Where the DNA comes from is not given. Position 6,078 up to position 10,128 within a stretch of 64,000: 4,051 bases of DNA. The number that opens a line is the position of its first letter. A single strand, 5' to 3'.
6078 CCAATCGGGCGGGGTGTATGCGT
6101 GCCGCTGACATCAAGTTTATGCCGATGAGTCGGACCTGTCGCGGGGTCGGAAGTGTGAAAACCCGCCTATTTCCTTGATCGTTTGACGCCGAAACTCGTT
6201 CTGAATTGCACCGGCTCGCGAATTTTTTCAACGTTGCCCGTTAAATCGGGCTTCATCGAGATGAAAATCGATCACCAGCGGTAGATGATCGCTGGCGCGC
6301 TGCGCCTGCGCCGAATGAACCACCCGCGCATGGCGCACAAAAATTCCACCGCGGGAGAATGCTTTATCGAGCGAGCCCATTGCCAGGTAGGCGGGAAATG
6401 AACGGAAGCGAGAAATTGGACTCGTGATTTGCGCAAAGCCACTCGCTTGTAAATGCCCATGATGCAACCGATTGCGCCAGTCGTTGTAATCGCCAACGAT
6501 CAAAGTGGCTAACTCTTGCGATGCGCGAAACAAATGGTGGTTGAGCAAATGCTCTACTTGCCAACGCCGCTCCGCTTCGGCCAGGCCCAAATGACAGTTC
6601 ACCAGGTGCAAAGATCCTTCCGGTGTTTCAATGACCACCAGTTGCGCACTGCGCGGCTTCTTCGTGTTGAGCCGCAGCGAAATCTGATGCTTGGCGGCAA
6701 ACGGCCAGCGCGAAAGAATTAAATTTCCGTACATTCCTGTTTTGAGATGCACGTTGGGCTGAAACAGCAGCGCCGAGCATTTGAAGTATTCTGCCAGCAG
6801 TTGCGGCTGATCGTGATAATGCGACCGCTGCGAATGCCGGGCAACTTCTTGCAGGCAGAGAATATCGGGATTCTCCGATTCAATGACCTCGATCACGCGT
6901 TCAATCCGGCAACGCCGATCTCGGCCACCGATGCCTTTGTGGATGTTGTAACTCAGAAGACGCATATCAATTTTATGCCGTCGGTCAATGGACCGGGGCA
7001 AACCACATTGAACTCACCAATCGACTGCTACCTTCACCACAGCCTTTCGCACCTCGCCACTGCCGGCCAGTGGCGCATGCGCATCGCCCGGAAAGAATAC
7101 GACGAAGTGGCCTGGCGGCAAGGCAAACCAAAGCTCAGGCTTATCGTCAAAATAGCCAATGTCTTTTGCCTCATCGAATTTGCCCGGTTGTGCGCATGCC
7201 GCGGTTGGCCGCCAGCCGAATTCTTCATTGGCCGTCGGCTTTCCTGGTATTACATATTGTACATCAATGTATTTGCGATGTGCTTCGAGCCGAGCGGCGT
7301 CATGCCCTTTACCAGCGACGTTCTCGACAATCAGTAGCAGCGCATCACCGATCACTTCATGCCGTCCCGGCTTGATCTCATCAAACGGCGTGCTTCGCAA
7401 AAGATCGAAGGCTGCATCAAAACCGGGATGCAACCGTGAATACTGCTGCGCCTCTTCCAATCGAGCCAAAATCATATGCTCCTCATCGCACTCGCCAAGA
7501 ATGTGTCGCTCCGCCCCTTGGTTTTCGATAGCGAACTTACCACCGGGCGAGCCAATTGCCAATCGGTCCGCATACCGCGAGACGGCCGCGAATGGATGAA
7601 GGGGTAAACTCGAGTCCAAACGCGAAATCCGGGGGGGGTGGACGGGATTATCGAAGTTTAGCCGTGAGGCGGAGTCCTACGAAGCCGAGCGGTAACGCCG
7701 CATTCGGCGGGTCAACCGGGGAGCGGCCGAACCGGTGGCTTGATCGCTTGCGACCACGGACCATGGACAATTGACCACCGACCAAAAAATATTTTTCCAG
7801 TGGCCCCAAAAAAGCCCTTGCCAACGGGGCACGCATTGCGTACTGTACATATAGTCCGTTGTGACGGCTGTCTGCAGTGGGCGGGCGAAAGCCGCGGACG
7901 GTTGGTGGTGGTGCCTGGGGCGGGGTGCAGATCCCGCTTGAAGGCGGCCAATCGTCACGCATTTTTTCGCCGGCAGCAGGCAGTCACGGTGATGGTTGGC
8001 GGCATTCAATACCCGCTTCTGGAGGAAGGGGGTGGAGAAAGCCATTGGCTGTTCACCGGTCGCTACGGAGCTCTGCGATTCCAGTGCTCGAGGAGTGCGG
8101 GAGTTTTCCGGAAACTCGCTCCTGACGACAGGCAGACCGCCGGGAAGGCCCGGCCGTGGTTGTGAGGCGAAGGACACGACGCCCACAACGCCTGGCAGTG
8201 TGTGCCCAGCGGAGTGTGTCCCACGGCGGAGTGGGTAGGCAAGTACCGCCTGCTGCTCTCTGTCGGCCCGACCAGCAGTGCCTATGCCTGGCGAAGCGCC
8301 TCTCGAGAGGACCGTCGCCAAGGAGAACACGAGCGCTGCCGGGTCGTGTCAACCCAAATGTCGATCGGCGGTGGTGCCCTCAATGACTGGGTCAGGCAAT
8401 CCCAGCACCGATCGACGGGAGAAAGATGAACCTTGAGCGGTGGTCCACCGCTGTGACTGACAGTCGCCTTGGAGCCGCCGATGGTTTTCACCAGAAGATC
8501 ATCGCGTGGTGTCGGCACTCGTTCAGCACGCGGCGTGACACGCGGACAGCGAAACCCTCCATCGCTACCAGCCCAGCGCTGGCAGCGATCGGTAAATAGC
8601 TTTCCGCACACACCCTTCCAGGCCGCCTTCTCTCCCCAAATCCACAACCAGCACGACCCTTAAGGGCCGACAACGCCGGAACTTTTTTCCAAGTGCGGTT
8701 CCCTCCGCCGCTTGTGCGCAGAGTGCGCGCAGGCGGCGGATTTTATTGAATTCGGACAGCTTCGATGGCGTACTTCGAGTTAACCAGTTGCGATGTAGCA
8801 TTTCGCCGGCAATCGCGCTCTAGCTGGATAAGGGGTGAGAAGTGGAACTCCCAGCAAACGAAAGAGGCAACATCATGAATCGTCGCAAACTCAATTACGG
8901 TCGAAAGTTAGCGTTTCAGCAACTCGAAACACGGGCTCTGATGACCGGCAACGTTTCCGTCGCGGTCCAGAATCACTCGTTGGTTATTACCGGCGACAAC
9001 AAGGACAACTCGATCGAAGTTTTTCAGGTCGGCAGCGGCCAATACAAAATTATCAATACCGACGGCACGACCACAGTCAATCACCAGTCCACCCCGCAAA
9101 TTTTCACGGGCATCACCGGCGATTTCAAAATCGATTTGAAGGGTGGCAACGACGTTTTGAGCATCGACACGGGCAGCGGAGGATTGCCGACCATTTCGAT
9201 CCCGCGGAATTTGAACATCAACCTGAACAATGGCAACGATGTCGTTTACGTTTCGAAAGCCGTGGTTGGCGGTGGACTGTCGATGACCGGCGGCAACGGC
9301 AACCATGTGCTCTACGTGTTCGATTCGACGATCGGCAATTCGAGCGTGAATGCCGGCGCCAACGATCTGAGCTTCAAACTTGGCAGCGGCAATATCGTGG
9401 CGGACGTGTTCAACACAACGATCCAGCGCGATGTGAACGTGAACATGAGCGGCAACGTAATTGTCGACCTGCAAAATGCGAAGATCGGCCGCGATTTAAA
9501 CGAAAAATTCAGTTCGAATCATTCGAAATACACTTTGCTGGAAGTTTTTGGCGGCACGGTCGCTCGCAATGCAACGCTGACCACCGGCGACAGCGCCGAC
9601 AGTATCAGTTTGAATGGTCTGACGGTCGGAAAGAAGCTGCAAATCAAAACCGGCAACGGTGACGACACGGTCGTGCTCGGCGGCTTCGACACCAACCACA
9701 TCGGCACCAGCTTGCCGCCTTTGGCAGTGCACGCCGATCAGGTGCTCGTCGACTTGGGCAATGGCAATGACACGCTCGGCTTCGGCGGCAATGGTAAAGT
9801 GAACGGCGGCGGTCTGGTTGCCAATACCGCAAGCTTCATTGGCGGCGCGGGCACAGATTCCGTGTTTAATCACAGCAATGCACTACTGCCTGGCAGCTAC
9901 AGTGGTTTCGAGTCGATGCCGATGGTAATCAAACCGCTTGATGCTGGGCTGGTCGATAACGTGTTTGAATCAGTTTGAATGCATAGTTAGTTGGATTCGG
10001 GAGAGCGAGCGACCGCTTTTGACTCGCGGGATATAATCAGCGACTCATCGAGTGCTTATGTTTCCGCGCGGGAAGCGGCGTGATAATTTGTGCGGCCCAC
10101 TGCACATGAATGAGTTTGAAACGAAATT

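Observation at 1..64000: At least 14 genes are split across reading frames: a systematic homopolymer-indel signature rather than mass pseudogenisation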

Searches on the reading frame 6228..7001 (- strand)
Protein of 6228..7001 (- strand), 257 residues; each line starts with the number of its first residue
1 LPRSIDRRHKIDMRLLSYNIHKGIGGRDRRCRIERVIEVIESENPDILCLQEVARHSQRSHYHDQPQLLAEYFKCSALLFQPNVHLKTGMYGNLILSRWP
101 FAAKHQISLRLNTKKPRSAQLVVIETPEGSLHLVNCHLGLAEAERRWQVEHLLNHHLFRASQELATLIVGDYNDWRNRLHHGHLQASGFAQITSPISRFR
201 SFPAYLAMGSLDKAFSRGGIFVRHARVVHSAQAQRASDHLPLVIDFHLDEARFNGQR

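Call 7: search_protein_families(library=pfam, proteins=[window:6228-7001:-], max_evalue=0.01)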
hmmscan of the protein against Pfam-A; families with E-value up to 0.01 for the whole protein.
window:6228-7001:- (257 aa): 1 family
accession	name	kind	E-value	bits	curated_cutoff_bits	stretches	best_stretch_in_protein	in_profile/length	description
PF03372.29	Exo_endo_phos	-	3.3e-20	73.2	24.5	1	16-239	1-225/225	Endonuclease/Exonuclease/phosphatase family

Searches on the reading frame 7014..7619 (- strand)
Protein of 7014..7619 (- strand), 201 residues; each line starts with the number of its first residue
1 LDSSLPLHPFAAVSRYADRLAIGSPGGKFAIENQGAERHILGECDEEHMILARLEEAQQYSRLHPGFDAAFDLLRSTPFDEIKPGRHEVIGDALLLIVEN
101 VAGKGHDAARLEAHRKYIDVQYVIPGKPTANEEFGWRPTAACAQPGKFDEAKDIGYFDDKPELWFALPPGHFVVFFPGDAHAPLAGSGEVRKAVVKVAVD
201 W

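Call 7: search_protein_families(library=pfam, proteins=[window:7014-7619:-], max_evalue=0.01)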
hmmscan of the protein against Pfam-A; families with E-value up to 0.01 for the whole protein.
window:7014-7619:- (201 aa): 1 family
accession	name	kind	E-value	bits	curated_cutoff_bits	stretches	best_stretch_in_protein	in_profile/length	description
PF04074.18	DUF386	-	5.8e-39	133.9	26.5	1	49-198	1-145/145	YhcH/YjgK/YiaL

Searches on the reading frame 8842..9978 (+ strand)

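Call 7: search_protein_families(library=pfam, proteins=[window:8842-9978:+], max_evalue=0.01)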
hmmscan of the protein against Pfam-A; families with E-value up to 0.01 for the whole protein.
window:8842-9978:+ (378 aa): 1 family
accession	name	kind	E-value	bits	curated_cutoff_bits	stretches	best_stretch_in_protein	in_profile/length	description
PF07595.18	Planc_extracel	-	0.00087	19.3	25.5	1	21-38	3-20/20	Planctomycete extracellular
